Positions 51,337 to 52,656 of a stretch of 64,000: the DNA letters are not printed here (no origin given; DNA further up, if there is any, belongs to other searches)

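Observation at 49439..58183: Nine-gene sigma-54 operon combining a cytoplasm-facing PsrABC-like Mo/W enzyme with HdrD-like and DUF169-ferredoxin partners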

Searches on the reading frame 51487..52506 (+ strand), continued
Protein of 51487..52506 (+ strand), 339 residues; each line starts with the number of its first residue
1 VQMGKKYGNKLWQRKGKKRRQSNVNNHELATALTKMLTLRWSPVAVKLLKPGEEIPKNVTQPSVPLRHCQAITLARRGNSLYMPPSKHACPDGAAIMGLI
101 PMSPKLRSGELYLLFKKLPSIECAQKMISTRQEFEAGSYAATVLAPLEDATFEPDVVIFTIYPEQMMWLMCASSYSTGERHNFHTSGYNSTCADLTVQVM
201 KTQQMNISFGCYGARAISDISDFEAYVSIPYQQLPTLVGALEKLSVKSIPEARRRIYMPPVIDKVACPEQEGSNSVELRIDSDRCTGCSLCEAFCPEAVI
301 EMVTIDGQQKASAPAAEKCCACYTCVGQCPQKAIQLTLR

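Call 46: find_homologous_proteins(query=window:51487-52506:+, max_evalue=0.00001)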
Query window:51487-52506:+ (339 aa): 249 proteins with E <= 0.00001 among 2509 candidates; the best 120 are listed.
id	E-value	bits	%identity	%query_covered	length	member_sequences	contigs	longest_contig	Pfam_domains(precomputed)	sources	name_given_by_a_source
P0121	1.1e-193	661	90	93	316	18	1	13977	PF14697.12,PF12837.13,PF00037.33,PF12838.13,PF02596.21,PF13187.12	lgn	-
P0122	5.7e-187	639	87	93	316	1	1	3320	PF14697.12,PF12837.13,PF00037.33,PF02596.21,PF13187.12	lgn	-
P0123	5.7e-186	636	87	93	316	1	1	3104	PF14697.12,PF00037.33,PF02596.21,PF13187.12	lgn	-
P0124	2.2e-178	611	84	92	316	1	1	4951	PF14697.12,PF12837.13,PF00037.33,PF12838.13,PF02596.21,PF13237.12,PF13187.12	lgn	-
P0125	1.0e-177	608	83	92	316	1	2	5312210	PF14697.12,PF12837.13,PF00037.33,PF12838.13,PF02596.21,PF13237.12,PF13187.12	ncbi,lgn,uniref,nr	ncbi:DUF169 domain-containing protein [Sporomusa malonica]|uniref:Uncharacterized conserved protein,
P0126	1.6e-177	608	83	93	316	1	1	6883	PF14697.12,PF12837.13,PF00037.33,PF12838.13,PF02596.21,PF13187.12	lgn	-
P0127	6.2e-174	596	81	93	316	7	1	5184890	PF14697.12,PF12797.13,PF12837.13,PF00037.33,PF02596.21,PF13237.12,PF13187.12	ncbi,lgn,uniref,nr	ncbi:DUF169 domain-containing protein [Sporomusa termitida]|uniref:Putative ArCR n=1 Tax=Sporomusa t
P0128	1.1e-173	595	83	92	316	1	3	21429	PF14697.12,PF12797.13,PF12837.13,PF00037.33,PF02596.21,PF13187.12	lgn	-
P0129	2.7e-172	591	82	92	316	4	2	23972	PF14697.12,PF12797.13,PF12837.13,PF00037.33,PF12838.13,PF02596.21,PF13237.12,PF13187.12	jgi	jgi:uncharacterized protein (DUF169 family)/Pyruvate/2-oxoacid:ferredoxin oxidoreductase delta subun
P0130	1.4e-171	588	79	94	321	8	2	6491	PF14697.12,PF12837.13,PF00037.33,PF02596.21,PF13237.12,PF13187.12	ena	-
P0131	6.8e-171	586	80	93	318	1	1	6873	PF14697.12,PF12797.13,PF12837.13,PF00037.33,PF02596.21,PF13187.12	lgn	-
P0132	1.1e-169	582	79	93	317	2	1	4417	PF14697.12,PF12797.13,PF12837.13,PF00037.33,PF12838.13,PF02596.21,PF13237.12,PF13187.12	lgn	-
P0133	1.4e-168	579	79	93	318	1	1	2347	PF14697.12,PF12837.13,PF00037.33,PF02596.21,PF13187.12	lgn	-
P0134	1.9e-168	578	79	92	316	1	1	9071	PF14697.12,PF00037.33,PF12838.13,PF02596.21,PF13187.12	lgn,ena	-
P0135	3.1e-168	577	80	93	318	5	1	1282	PF14697.12,PF00037.33,PF02596.21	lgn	-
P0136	3.1e-168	577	79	93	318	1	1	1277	PF14697.12,PF12797.13,PF12837.13,PF00037.33,PF12838.13,PF02596.21,PF13237.12,PF13187.12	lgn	-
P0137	5.8e-168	576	80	92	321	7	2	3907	PF14697.12,PF12797.13,PF12837.13,PF00037.33,PF12838.13,PF02596.21,PF13237.12,PF13187.12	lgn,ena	-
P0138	8.5e-168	576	79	93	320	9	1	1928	PF14697.12,PF12837.13,PF00037.33,PF12838.13,PF02596.21,PF13237.12,PF13187.12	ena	-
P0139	1.7e-167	575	77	96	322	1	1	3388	PF00037.33,PF02596.21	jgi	jgi:uncharacterized protein (DUF169 family)/Pyruvate/2-oxoacid:ferredoxin oxidoreductase delta subun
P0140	2.1e-167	575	83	87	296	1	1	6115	PF14697.12,PF12837.13,PF00037.33,PF12838.13,PF02596.21,PF13237.12,PF13187.12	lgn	-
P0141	1.3e-165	569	75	99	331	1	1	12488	PF14697.12,PF12837.13,PF00037.33,PF12838.13,PF02596.21,PF13237.12,PF13187.12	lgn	-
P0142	1.7e-165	568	78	93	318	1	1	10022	PF14697.12,PF12837.13,PF00037.33,PF12838.13,PF02596.21,PF13187.12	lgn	-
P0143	9.4e-164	563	76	96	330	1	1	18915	PF14697.12,PF12837.13,PF00037.33,PF02596.21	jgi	jgi:uncharacterized protein (DUF169 family)/NAD-dependent dihydropyrimidine dehydrogenase PreA subun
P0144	3.4e-163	561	76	93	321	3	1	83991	PF14697.12,PF12797.13,PF00037.33,PF12838.13,PF02596.21,PF13534.12,PF25160.2,PF13237.12,PF13187.12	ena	-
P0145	1.1e-162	559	77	93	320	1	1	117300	PF14697.12,PF12837.13,PF00037.33,PF12838.13,PF02596.21,PF13237.12,PF13187.12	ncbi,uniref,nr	ncbi:NAD-dependent dihydropyrimidine dehydrogenase PreA subunit [Sporomusaceae bacterium BoRhaA]|uni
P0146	8.1e-162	556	72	97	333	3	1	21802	PF14697.12,PF12797.13,PF12837.13,PF00037.33,PF12838.13,PF02596.21,PF13237.12,PF13187.12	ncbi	-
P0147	3.4e-161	554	76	94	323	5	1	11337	PF14697.12,PF12797.13,PF00037.33,PF12838.13,PF02596.21,PF25160.2,PF13237.12,PF13187.12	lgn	-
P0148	6.5e-161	553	72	97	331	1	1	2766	PF14697.12,PF12837.13,PF00037.33,PF12838.13,PF02596.21,PF13237.12,PF13187.12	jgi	-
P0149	1.9e-160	552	76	93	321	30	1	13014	PF14697.12,PF12797.13,PF12837.13,PF00037.33,PF12838.13,PF02596.21,PF25160.2,PF13237.12,PF13187.12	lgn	-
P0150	2.8e-160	551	76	93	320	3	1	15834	PF14697.12,PF12797.13,PF12837.13,PF00037.33,PF12838.13,PF02596.21,PF13237.12,PF13187.12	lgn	-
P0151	1.0e-159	549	75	93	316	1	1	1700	PF14697.12,PF00037.33,PF12838.13,PF02596.21,PF13237.12,PF13187.12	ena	-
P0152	5.2e-158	544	74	93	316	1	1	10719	PF00037.33,PF12838.13,PF02596.21,PF13187.12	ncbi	-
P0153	5.6e-158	544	74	93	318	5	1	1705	PF14697.12,PF12797.13,PF12837.13,PF00037.33,PF12838.13,PF02596.21,PF13237.12,PF12800.13,PF13187.12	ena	-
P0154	6.0e-157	540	74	92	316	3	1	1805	PF14697.12,PF00037.33,PF12838.13,PF02596.21,PF13534.12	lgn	-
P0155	8.9e-156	536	70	97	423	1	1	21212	PF14697.12,PF00037.33,PF12838.13,PF02596.21,PF13237.12,PF13187.12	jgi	jgi:uncharacterized protein (DUF169 family)/NAD-dependent dihydropyrimidine dehydrogenase PreA subun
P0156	1.1e-155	536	74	93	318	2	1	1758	PF14697.12,PF12797.13,PF12837.13,PF00037.33,PF12838.13,PF02596.21,PF13237.12,PF13187.12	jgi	jgi:uncharacterized protein (DUF169 family)/Pyruvate/2-oxoacid:ferredoxin oxidoreductase delta subun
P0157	5.1e-155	534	74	93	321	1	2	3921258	PF14697.12,PF12837.13,PF00037.33,PF12838.13,PF02596.21,PF25160.2,PF13237.12,PF13187.12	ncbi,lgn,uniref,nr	ncbi:DUF169 domain-containing protein [Geobacter sp. AOG2]|uniref:DUF169 domain-containing protein n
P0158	5.5e-155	534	73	93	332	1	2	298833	PF14697.12,PF12797.13,PF12837.13,PF00037.33,PF12838.13,PF02596.21,PF25160.2,PF13237.12,PF13187.12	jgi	jgi:uncharacterized protein (DUF169 family)/NAD-dependent dihydropyrimidine dehydrogenase PreA subun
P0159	7.8e-155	533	74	93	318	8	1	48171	PF14697.12,PF12797.13,PF12837.13,PF00037.33,PF12838.13,PF02596.21,PF25160.2,PF13237.12,PF13187.12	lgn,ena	-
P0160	3.3e-154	531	73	93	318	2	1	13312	PF14697.12,PF12797.13,PF00037.33,PF12838.13,PF02596.21,PF13534.12,PF13237.12,PF13187.12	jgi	-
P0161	3.7e-154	531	72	93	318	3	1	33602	PF14697.12,PF00037.33,PF12838.13,PF02596.21,PF25160.2,PF13187.12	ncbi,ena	-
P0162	5.8e-153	527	73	93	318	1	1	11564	PF14697.12,PF12797.13,PF12837.13,PF00037.33,PF13484.12,PF12838.13,PF02596.21,PF13237.12,PF13183.12,PF13187.12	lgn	-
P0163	4.2e-152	524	70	94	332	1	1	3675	PF14697.12,PF12797.13,PF12837.13,PF00037.33,PF12838.13,PF02596.21,PF13237.12,PF13187.12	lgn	-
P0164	5.0e-152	524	72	92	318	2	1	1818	PF14697.12,PF12797.13,PF12837.13,PF00037.33,PF12838.13,PF02596.21,PF13237.12,PF13187.12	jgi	-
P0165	1.3e-150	519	71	93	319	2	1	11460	PF14697.12,PF12797.13,PF00037.33,PF12838.13,PF02596.21,PF13237.12,PF13187.12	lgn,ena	-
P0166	6.6e-150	517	77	86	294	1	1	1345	PF14697.12,PF12797.13,PF12837.13,PF00037.33,PF12838.13,PF02596.21,PF13237.12,PF13187.12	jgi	jgi:uncharacterized protein (DUF169 family)/Pyruvate/2-oxoacid:ferredoxin oxidoreductase delta subun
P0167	8.8e-150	517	71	93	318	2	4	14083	PF14697.12,PF12837.13,PF00037.33,PF12838.13,PF02596.21,PF13187.12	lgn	-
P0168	2.1e-149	515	68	92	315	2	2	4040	PF14697.12,PF12797.13,PF12837.13,PF00037.33,PF12838.13,PF02596.21,PF13237.12,PF13187.12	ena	-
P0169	2.5e-148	512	70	92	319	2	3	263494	PF14697.12,PF00037.33,PF12838.13,PF02596.21,PF13237.12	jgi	jgi:uncharacterized protein (DUF169 family)/Pyruvate/2-oxoacid:ferredoxin oxidoreductase delta subun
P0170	2.6e-148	512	71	93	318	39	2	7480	PF14697.12,PF00037.33,PF12838.13,PF02596.21,PF13237.12,PF13187.12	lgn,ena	-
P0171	2.8e-148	512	70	92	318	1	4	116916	PF14697.12,PF12797.13,PF12837.13,PF00037.33,PF12838.13,PF02596.21,PF13534.12,PF13237.12,PF13187.12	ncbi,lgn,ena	-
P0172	1.7e-147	509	70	92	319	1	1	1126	PF14697.12,PF12797.13,PF12837.13,PF00037.33,PF12838.13,PF02596.21,PF13534.12,PF13237.12,PF13187.12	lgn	-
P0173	1.8e-147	509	69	93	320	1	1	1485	PF14697.12,PF12837.13,PF00037.33,PF12838.13,PF02596.21,PF13237.12,PF13187.12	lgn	-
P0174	5.2e-147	508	69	92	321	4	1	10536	PF14697.12,PF12838.13,PF02596.21,PF13534.12,PF13237.12,PF13187.12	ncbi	-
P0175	1.5e-145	503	69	92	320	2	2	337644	PF14697.12,PF12797.13,PF12837.13,PF00037.33,PF12838.13,PF02596.21,PF13237.12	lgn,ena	-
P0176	3.6e-145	502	68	92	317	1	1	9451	PF14697.12,PF00037.33,PF12838.13,PF02596.21,PF13534.12,PF13237.12,PF13187.12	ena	-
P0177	1.8e-144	499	68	92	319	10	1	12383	PF14697.12,PF12837.13,PF00037.33,PF12838.13,PF02596.21,PF13534.12,PF13237.12,PF13187.12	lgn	-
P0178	2.9e-144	499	68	93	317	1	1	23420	PF14697.12,PF12837.13,PF00037.33,PF12838.13,PF02596.21,PF13237.12,PF13187.12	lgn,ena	-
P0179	3.4e-144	498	68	92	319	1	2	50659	PF14697.12,PF12837.13,PF00037.33,PF02596.21,PF13237.12,PF13187.12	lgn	-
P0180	5.4e-144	498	66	92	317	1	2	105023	PF14697.12,PF12837.13,PF00037.33,PF12838.13,PF02596.21,PF13237.12,PF13187.12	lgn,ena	-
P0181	5.9e-144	498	65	93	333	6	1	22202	PF14697.12,PF12837.13,PF00037.33,PF12838.13,PF02596.21,PF13237.12,PF13187.12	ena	-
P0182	6.4e-144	497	84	76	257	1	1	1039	PF14697.12,PF12797.13,PF12837.13,PF00037.33,PF12838.13,PF02596.21,PF13237.12,PF13187.12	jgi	jgi:uncharacterized protein (DUF169 family)/NAD-dependent dihydropyrimidine dehydrogenase PreA subun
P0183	6.5e-144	497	68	93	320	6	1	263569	PF14697.12,PF12797.13,PF00037.33,PF12838.13,PF02596.21,PF13237.12,PF13187.12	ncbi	ncbi:DUF169 domain-containing protein [Desulfosporosinus fructosivorans]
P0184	1.2e-143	497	67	92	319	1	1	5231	PF14697.12,PF12797.13,PF12837.13,PF00037.33,PF12838.13,PF02596.21,PF13237.12,PF13187.12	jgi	-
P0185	1.7e-143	496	69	92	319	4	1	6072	PF14697.12,PF12797.13,PF12837.13,PF00037.33,PF12838.13,PF02596.21,PF13237.12,PF13187.12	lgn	-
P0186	7.0e-143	494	67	92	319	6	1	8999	PF14697.12,PF00037.33,PF12838.13,PF02596.21,PF13237.12,PF13187.12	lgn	-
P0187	1.5e-142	493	65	93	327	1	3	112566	PF14697.12,PF00037.33,PF12838.13,PF02596.21,PF13237.12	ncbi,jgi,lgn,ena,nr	ncbi:MAG: putative ArCR [Firmicutes bacterium]|nr:putative ArCR [Bacillota bacterium]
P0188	3.0e-142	492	67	92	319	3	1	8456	PF14697.12,PF12797.13,PF12837.13,PF05187.20,PF00037.33,PF12838.13,PF02596.21,PF13237.12,PF13187.12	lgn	-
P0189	2.7e-141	489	67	93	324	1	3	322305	PF14697.12,PF00037.33,PF02596.21,PF13237.12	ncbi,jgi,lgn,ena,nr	ncbi:MAG: putative ArCR [Firmicutes bacterium]|nr:putative ArCR [Bacillota bacterium]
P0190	2.0e-140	486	68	92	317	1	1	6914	PF14697.12,PF12837.13,PF00037.33,PF12838.13,PF02596.21,PF13237.12,PF13187.12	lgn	-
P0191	4.7e-140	485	66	93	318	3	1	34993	PF14697.12,PF12797.13,PF00037.33,PF12838.13,PF02596.21,PF13237.12,PF13187.12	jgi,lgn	jgi:uncharacterized protein (DUF169 family)/NAD-dependent dihydropyrimidine dehydrogenase PreA subun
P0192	6.5e-140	484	65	92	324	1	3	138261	PF00037.33,PF02596.21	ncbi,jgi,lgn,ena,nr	ncbi:MAG: putative ArCR [Firmicutes bacterium]|nr:putative ArCR [Bacillota bacterium]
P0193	7.3e-140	484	65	92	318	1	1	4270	PF14697.12,PF12797.13,PF00037.33,PF12838.13,PF02596.21,PF13237.12,PF13187.12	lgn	-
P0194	7.5e-140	484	65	92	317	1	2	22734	PF14697.12,PF00037.33,PF12838.13,PF02596.21,PF13237.12,PF13187.12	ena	-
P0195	7.9e-140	484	66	92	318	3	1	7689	PF14697.12,PF12797.13,PF12837.13,PF00037.33,PF12838.13,PF02596.21,PF13237.12,PF13187.12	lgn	-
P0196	1.1e-139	483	64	96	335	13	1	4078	PF14697.12,PF12797.13,PF00037.33,PF13484.12,PF12838.13,PF02596.21,PF13237.12,PF13183.12,PF13187.12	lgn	-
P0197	3.7e-139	482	66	92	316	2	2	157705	PF14697.12,PF12797.13,PF00037.33,PF02596.21,PF13237.12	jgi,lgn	jgi:uncharacterized protein (DUF169 family)/NAD-dependent dihydropyrimidine dehydrogenase PreA subun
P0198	5.1e-139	481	64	93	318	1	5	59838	PF14697.12,PF12797.13,PF00037.33,PF12838.13,PF02596.21,PF13237.12,PF13187.12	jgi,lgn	jgi:uncharacterized protein (DUF169 family)/Pyruvate/2-oxoacid:ferredoxin oxidoreductase delta subun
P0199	6.1e-139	481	66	92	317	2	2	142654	PF14697.12,PF12797.13,PF00037.33,PF12838.13,PF02596.21,PF13534.12,PF13237.12,PF13187.12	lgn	-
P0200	8.7e-139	481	66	92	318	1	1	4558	PF14697.12,PF12797.13,PF12838.13,PF02596.21,PF13237.12,PF13187.12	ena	-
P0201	1.8e-138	480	66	92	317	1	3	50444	PF12797.13,PF00037.33,PF12838.13,PF02596.21,PF13534.12,PF13237.12,PF13187.12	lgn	-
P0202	1.4e-137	477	64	93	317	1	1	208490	PF14697.12,PF12797.13,PF00037.33,PF12838.13,PF02596.21,PF13237.12,PF13187.12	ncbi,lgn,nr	ncbi:MAG: 4Fe-4S binding protein [Firmicutes bacterium]|nr:4Fe-4S binding protein [Bacillota bacteri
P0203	2.0e-137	476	65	92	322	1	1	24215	PF14697.12,PF12797.13,PF12837.13,PF00037.33,PF13484.12,PF12838.13,PF02596.21,PF13237.12,PF13187.12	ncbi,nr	ncbi:MAG TPA: DUF169 domain-containing protein [Syntrophomonadaceae bacterium]|nr:DUF169 domain-cont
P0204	9.8e-137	474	64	92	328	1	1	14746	PF14697.12,PF12797.13,PF00037.33,PF13484.12,PF12838.13,PF02596.21,PF13534.12,PF13237.12,PF13187.12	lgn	-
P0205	1.5e-136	473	65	92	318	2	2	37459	PF14697.12,PF12797.13,PF00037.33,PF12838.13,PF02596.21,PF13534.12,PF13237.12,PF13187.12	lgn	-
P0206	2.1e-136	473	65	92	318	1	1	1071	PF14697.12,PF12797.13,PF12838.13,PF02596.21,PF13237.12,PF13187.12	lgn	-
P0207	2.9e-136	472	65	92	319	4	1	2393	PF14697.12,PF12797.13,PF12837.13,PF00037.33,PF12838.13,PF02596.21,PF13534.12,PF13237.12,PF13187.12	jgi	jgi:uncharacterized protein (DUF169 family)/NAD-dependent dihydropyrimidine dehydrogenase PreA subun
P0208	4.7e-136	472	65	93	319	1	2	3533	PF14697.12,PF12797.13,PF12837.13,PF00037.33,PF12838.13,PF02596.21,PF13534.12,PF13237.12,PF13183.12,PF13187.12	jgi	jgi:uncharacterized protein (DUF169 family)/NAD-dependent dihydropyrimidine dehydrogenase PreA subun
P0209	8.4e-136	471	68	85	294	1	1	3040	PF14697.12,PF00037.33,PF12838.13,PF02596.21,PF13187.12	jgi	-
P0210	1.6e-135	470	63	93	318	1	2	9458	PF14697.12,PF12797.13,PF00037.33,PF12838.13,PF02596.21,PF13237.12,PF13187.12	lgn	-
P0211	1.6e-135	470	64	92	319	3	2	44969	PF14697.12,PF12797.13,PF12837.13,PF05187.20,PF00037.33,PF12838.13,PF02596.21,PF13237.12,PF13187.12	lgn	-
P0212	1.8e-135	470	63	92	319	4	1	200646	PF14697.12,PF12797.13,PF12837.13,PF00037.33,PF12838.13,PF02596.21,PF13237.12,PF13187.12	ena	-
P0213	7.4e-135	468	69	85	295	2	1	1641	PF14697.12,PF12797.13,PF12837.13,PF00037.33,PF12838.13,PF02596.21,PF13534.12,PF13237.12,PF13187.12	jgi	jgi:uncharacterized protein (DUF169 family)/ferredoxin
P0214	1.1e-132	461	79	75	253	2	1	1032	PF14697.12,PF00037.33,PF12838.13,PF02596.21,PF13237.12,PF13187.12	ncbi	ncbi:MAG: DUF169 domain-containing protein, partial [Sporomusa sp.]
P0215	2.7e-132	459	61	92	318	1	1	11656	PF14697.12,PF12797.13,PF00037.33,PF12838.13,PF02596.21,PF13534.12,PF13183.12,PF13187.12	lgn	-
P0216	1.2e-131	457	63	92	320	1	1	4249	PF14697.12,PF12797.13,PF00037.33,PF12838.13,PF02596.21,PF13237.12,PF13187.12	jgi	jgi:uncharacterized protein (DUF169 family)/Pyruvate/2-oxoacid:ferredoxin oxidoreductase delta subun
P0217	2.8e-131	456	62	93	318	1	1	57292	PF14697.12,PF12797.13,PF12837.13,PF00037.33,PF12838.13,PF02596.21,PF13237.12,PF13187.12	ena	-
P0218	6.0e-131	455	60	99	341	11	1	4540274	PF14697.12,PF00037.33,PF12838.13,PF02596.21,PF13237.12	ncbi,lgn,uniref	ncbi:DUF169 domain-containing protein [Desulfitobacterium sp. AusDCA]|uniref:DUF169 domain-containin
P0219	4.4e-129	449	62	92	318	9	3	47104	PF14697.12,PF12797.13,PF12837.13,PF05187.20,PF00037.33,PF12838.13,PF02596.21,PF13237.12,PF13187.12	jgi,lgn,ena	jgi:uncharacterized protein (DUF169 family)/Pyruvate/2-oxoacid:ferredoxin oxidoreductase delta subun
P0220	9.8e-128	444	62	93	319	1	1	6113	PF14697.12,PF12797.13,PF12837.13,PF00037.33,PF12838.13,PF02596.21,PF13237.12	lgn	-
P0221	2.7e-127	443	69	81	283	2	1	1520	PF14697.12,PF12797.13,PF00037.33,PF12838.13,PF02596.21,PF13237.12,PF13187.12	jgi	jgi:uncharacterized protein (DUF169 family)/NAD-dependent dihydropyrimidine dehydrogenase PreA subun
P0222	2.9e-126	439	61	93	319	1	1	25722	PF14697.12,PF00037.33,PF12838.13,PF02596.21,PF13237.12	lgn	-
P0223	2.9e-126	439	60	92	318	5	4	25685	PF12797.13,PF12837.13,PF00037.33,PF12838.13,PF02596.21,PF13237.12,PF13187.12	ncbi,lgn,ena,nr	ncbi:MAG: 4Fe-4S binding protein [Peptococcaceae bacterium]|nr:4Fe-4S binding protein [Peptococcacea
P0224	4.6e-126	439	61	93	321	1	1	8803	PF14697.12,PF00037.33,PF12838.13,PF02596.21,PF13237.12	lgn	-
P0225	5.8e-126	438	80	72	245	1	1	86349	PF00037.33,PF12838.13,PF02596.21,PF13187.12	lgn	-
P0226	1.5e-125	437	62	93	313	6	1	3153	PF14697.12,PF12797.13,PF12837.13,PF00037.33,PF12838.13,PF02596.21,PF13237.12,PF13187.12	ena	-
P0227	2.9e-125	436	62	90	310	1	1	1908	PF00037.33,PF02596.21,PF13237.12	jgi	jgi:uncharacterized protein (DUF169 family)/NAD-dependent dihydropyrimidine dehydrogenase PreA subun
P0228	3.2e-125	436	64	86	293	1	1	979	PF14697.12,PF12797.13,PF12838.13,PF02596.21,PF13237.12,PF13187.12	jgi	jgi:uncharacterized protein (DUF169 family)/NAD-dependent dihydropyrimidine dehydrogenase PreA subun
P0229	3.9e-125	436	60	93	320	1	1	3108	PF14697.12,PF12797.13,PF12837.13,PF00037.33,PF12838.13,PF02596.21,PF13534.12,PF13237.12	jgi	-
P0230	5.0e-125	435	60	93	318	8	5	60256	PF14697.12,PF00037.33,PF12838.13,PF02596.21,PF13237.12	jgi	-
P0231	6.7e-125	435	59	93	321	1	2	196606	PF14697.12,PF12797.13,PF00037.33,PF12838.13,PF02596.21,PF13237.12,PF13187.12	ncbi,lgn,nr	ncbi:MAG: DUF169 domain-containing protein [Dehalobacter sp.]|nr:DUF169 domain-containing protein [D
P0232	6.8e-125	435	61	91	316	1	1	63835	PF14697.12,PF12797.13,PF12837.13,PF00037.33,PF12838.13,PF02596.21,PF13237.12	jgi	jgi:uncharacterized protein (DUF169 family)/NAD-dependent dihydropyrimidine dehydrogenase PreA subun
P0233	7.0e-125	435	59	93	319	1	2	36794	PF14697.12,PF00037.33,PF12838.13,PF02596.21,PF13237.12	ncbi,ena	-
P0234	7.2e-125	435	60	93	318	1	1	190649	PF14697.12,PF12837.13,PF00037.33,PF12838.13,PF02596.21,PF13237.12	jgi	-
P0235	8.7e-125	435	62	90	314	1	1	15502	PF14697.12,PF00037.33,PF12838.13,PF02596.21,PF13237.12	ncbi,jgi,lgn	-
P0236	9.1e-125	434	61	92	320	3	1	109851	PF14697.12,PF12837.13,PF00037.33,PF12838.13,PF02596.21,PF13237.12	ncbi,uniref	ncbi:DUF169 domain-containing protein [Moorella sulfitireducens]|uniref:DUF169 domain-containing pro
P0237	9.8e-125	434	58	96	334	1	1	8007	PF00037.33,PF12838.13,PF02596.21,PF13237.12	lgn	-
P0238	1.5e-124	434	60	93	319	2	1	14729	PF14697.12,PF00037.33,PF12838.13,PF02596.21,PF13237.12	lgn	-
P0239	2.2e-124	433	59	92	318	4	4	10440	PF14697.12,PF00037.33,PF12838.13,PF02596.21,PF13237.12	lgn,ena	-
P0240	6.4e-124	432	60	93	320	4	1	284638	PF14697.12,PF12837.13,PF00037.33,PF12838.13,PF02596.21,PF13237.12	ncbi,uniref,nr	ncbi:DUF169 domain-containing protein [Desulfosporosinus shakirovi]|uniref:DUF169 domain-containing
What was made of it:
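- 51556..52506 (+): DUF169 domain fused to a 2x[4Fe-4S] ferredoxin (accessory module). The ORF opens at 51487; the likely start is GTG 51556. Homologues are 316 aa and 58-90% identical across phyla (call 46).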

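Call 49: find_encoding_contigs(protein=P0157, flank=10000, max_places=1)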
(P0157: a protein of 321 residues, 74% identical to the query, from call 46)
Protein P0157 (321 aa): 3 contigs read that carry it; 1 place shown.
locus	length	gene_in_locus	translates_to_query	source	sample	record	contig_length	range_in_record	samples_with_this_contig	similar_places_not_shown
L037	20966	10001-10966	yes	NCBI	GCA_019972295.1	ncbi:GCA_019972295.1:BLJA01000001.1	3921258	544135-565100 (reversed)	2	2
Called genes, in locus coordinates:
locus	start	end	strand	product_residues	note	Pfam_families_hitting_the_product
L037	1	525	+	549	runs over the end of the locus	PF06505:XylR_N, PF02830:V4R (weak), PF00158:Sigma54_activat, PF14532:Sigma54_activ_2, PF00004:AAA (weak), PF07728:AAA_5 (weak), PF25601:AAA_lid_14, PF02954:HTH_8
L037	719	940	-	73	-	PF01106:NifU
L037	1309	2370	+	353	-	PF00925:GTP_cyclohydro2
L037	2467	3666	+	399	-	PF05977:MFS_3, PF00083:Sugar_tr, PF07690:MFS_1, PF12832:MFS_1_like (weak), PF07690:MFS_1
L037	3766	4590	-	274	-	PF00230:MIP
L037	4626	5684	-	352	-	PF13489:Methyltransf_23, PF01209:Ubie_methyltran, PF13847:Methyltransf_31, PF08241:Methyltransf_11, PF08242:Methyltransf_12, PF13649:Methyltransf_25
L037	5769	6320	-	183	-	PF09719:C_GCAxxG_C_C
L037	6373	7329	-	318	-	PF04055:Radical_SAM, PF12345:DUF3641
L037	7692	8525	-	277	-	PF01051:Rep3_N, PF21205:Rep3_C (faint)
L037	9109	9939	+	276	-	PF09837:DUF2064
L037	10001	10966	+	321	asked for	PF02596:DUF169, PF25160:LdpA_Fe-S-bd (faint), PF00037:Fer4 (weak), PF12837:Fer4_6 (weak), PF12838:Fer4_7 (weak), PF13187:Fer4_9 (weak), PF13237:Fer4_10 (weak), PF14697:Fer4_21 (weak)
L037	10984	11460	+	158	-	PF00583:Acetyltransf_1 (weak), PF13508:Acetyltransf_7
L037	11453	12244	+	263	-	PF23023:Anti-Pycsar_Apyc1, PF00753:Lactamase_B, PF12706:Lactamase_B_2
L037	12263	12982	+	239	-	PF01613:Flavin_Reduct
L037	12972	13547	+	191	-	-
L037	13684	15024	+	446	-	-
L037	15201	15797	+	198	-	PF12804:NTP_transf_3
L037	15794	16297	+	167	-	PF03205:MobB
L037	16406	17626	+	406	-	PF03453:MoeA_N, PF00994:MoCF_biosynth, PF03454:MoeA_C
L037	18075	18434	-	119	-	PF09699:Paired_CXXCH_1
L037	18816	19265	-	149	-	PF02915:Rubrerythrin (weak), PF13668:Ferritin_2 (weak)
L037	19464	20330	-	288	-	PF14522:Cytochrome_C7 (faint), PF02085:Cytochrom_CIII (faint), PF09699:Paired_CXXCH_1 (faint), PF14537:Cytochrom_c3_2 (faint)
